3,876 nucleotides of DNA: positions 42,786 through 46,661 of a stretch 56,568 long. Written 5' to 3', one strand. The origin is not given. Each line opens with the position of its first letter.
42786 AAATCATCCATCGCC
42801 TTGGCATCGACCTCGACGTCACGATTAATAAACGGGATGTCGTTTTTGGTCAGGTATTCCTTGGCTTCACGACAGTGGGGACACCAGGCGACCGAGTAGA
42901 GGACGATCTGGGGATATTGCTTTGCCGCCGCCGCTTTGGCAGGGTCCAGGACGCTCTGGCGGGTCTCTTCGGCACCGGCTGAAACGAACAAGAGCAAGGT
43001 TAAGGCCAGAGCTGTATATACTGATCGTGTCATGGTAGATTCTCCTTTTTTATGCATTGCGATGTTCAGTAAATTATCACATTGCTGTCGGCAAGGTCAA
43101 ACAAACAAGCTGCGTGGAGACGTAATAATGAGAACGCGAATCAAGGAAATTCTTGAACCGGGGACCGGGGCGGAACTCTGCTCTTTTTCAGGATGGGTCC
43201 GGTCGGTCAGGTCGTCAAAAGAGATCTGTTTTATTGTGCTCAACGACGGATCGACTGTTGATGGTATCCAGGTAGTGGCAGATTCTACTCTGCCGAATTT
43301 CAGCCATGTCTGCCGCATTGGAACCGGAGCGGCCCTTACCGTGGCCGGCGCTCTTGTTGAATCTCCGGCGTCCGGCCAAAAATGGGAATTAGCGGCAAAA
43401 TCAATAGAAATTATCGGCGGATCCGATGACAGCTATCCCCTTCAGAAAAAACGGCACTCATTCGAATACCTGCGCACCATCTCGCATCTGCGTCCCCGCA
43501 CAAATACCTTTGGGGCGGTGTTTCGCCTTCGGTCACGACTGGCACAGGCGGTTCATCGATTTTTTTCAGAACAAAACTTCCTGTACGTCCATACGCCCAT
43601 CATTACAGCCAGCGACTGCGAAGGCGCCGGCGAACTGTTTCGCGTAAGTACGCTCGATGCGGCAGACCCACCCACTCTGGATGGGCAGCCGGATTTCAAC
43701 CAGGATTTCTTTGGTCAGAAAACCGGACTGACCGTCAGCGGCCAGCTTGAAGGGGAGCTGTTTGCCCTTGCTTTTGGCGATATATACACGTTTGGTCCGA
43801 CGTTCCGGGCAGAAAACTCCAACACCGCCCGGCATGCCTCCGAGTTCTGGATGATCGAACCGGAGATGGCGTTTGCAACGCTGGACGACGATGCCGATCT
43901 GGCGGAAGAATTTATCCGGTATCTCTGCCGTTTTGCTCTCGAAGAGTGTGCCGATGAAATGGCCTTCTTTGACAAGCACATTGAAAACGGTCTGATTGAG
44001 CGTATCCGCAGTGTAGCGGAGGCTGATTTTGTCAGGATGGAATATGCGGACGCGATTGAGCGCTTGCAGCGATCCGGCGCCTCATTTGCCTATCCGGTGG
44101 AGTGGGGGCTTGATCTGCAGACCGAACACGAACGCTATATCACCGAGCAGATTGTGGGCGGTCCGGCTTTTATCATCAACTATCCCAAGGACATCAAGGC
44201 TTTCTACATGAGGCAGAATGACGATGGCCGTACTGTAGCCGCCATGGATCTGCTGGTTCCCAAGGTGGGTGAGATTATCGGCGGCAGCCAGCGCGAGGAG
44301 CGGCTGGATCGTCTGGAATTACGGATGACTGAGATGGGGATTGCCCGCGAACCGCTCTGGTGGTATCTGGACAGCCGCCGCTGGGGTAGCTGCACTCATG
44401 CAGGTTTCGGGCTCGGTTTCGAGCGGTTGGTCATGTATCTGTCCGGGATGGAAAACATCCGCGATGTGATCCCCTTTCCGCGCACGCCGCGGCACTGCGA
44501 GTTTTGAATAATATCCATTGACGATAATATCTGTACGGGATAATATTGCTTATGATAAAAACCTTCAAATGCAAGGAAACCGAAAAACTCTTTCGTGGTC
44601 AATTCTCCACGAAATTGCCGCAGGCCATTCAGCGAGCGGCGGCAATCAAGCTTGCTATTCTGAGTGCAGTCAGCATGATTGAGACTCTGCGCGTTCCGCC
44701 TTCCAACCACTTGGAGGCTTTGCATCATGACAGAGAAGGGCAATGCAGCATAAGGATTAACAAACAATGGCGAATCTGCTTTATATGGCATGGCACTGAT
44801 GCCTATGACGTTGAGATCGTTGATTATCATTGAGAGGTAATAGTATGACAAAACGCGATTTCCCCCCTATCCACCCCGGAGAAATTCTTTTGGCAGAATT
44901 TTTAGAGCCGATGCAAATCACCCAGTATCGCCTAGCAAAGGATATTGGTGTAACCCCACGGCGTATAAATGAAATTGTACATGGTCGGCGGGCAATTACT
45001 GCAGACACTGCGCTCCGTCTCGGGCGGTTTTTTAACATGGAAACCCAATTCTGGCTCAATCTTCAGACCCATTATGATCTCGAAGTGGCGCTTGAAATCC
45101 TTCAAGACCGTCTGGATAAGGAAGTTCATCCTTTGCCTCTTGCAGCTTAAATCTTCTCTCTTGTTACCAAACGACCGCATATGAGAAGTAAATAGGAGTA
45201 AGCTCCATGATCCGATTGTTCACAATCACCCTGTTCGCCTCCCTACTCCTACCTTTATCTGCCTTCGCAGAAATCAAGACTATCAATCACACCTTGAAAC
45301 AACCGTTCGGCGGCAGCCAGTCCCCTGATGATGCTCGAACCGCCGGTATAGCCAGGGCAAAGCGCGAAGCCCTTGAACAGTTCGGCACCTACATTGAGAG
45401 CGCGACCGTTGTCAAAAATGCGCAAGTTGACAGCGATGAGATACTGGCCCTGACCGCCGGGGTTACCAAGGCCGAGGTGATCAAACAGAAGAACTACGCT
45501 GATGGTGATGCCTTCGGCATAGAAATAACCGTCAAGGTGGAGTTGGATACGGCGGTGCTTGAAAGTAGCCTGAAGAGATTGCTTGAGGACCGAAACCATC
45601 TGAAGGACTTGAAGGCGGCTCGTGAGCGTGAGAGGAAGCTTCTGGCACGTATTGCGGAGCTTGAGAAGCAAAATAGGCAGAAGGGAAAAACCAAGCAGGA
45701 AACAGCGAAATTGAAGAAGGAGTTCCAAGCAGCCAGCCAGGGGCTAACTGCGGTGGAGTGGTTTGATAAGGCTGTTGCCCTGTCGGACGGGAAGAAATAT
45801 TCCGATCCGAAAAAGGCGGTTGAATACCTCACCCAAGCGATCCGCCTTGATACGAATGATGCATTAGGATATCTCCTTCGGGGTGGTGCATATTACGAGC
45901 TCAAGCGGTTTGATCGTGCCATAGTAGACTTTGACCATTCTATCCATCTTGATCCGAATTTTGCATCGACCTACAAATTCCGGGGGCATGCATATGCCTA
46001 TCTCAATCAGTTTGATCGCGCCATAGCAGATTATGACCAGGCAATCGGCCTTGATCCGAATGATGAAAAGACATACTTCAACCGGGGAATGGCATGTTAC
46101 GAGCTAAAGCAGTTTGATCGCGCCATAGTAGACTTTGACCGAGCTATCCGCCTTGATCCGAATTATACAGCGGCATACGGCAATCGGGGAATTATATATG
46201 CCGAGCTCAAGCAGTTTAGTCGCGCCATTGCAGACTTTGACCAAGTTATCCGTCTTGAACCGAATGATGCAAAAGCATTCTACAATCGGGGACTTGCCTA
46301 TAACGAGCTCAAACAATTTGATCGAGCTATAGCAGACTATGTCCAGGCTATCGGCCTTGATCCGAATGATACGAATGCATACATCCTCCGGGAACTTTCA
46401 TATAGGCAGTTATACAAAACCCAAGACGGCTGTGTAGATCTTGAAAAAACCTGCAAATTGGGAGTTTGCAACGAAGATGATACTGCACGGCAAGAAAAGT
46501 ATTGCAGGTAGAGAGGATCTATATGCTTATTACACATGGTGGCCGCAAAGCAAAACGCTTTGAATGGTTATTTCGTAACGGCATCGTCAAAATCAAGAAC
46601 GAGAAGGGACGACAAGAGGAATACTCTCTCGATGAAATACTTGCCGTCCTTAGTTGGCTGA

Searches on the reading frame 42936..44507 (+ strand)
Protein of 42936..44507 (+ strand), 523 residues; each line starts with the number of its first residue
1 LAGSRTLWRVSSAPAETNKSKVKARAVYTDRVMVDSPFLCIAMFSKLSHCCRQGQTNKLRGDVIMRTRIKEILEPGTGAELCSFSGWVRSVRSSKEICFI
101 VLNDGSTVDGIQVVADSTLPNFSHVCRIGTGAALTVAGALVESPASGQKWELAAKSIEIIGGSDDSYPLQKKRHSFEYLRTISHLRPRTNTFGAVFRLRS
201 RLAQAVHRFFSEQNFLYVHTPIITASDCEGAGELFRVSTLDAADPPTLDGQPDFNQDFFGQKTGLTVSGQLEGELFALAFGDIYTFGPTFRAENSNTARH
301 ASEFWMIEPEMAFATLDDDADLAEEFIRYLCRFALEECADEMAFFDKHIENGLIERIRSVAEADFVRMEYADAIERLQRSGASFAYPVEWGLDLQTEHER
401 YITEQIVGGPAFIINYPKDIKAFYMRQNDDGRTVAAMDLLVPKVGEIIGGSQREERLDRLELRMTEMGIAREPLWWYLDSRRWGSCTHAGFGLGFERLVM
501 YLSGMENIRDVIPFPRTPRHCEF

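Call 98: search_protein_families(library=pfam, proteins=[window:42936-44507:+], max_evalue=0.00001)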
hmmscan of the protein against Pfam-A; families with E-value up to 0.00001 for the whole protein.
window:42936-44507:+ (523 aa): 2 families
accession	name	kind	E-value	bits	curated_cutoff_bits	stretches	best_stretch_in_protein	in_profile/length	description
PF00152.25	tRNA-synt_2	-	9.4e-65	219.1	25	1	183-517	9-307/308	tRNA synthetases class II (D, K and N)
PF01336.31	tRNA_anti-codon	-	3e-08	33.9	27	1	84-160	3-75/75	OB-fold nucleic acid binding domain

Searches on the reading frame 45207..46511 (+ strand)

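Call 98: search_protein_families(library=pfam, proteins=[window:45207-46511:+], max_evalue=0.00001)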
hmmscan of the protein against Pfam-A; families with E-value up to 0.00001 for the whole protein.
window:45207-46511:+ (434 aa): 14 families
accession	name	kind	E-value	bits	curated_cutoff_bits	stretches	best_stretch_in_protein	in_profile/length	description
PF00515.34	TPR_1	-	2.5e-52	173.1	27.8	4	288-320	2-34/34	Tetratricopeptide repeat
PF07719.23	TPR_2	-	1.3e-40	134.5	27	1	289-320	3-34/34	Tetratricopeptide repeat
PF13181.12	TPR_8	-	2e-37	124.6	25.7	1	355-388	1-34/34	Tetratricopeptide repeat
PF13414.12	TPR_11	-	1.3e-36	124.5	26.8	3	260-299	1-40/42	TPR repeat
PF13371.12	TPR_9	-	9e-27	93.3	35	3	329-397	3-71/73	Tetratricopeptide repeat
PF13431.12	TPR_17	-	2.6e-26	90.1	24.4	1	344-376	2-34/34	Tetratricopeptide repeat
PF13432.12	TPR_16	-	5.1e-26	91.2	32.7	2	259-320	3-64/65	Tetratricopeptide repeat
PF14559.12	TPR_19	-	3e-16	59.9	25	0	300-356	4-60/68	Tetratricopeptide repeat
PF13428.12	TPR_14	-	2.2e-15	56.1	23.5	0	256-292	4-40/44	Tetratricopeptide repeat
PF13174.12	TPR_6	-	5.3e-13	49.1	26.3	0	357-387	2-32/33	Tetratricopeptide repeat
PF13424.12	TPR_12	-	5e-10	39.9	30.1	0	289-349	5-73/77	Tetratricopeptide repeat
PF12895.13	ANAPC3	-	1.6e-08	35.2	27.2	0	335-413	3-80/82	Anaphase-promoting complex, cyclosome, subunit 3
PF23914.1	TPR_CcmH_CycH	-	1.3e-07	32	42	0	298-386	61-152/158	Cytochrome c-type biogenesis protein H TPR domain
PF13374.12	TPR_10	-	5.6e-06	26.6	27.5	0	322-349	3-30/42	Tetratricopeptide repeat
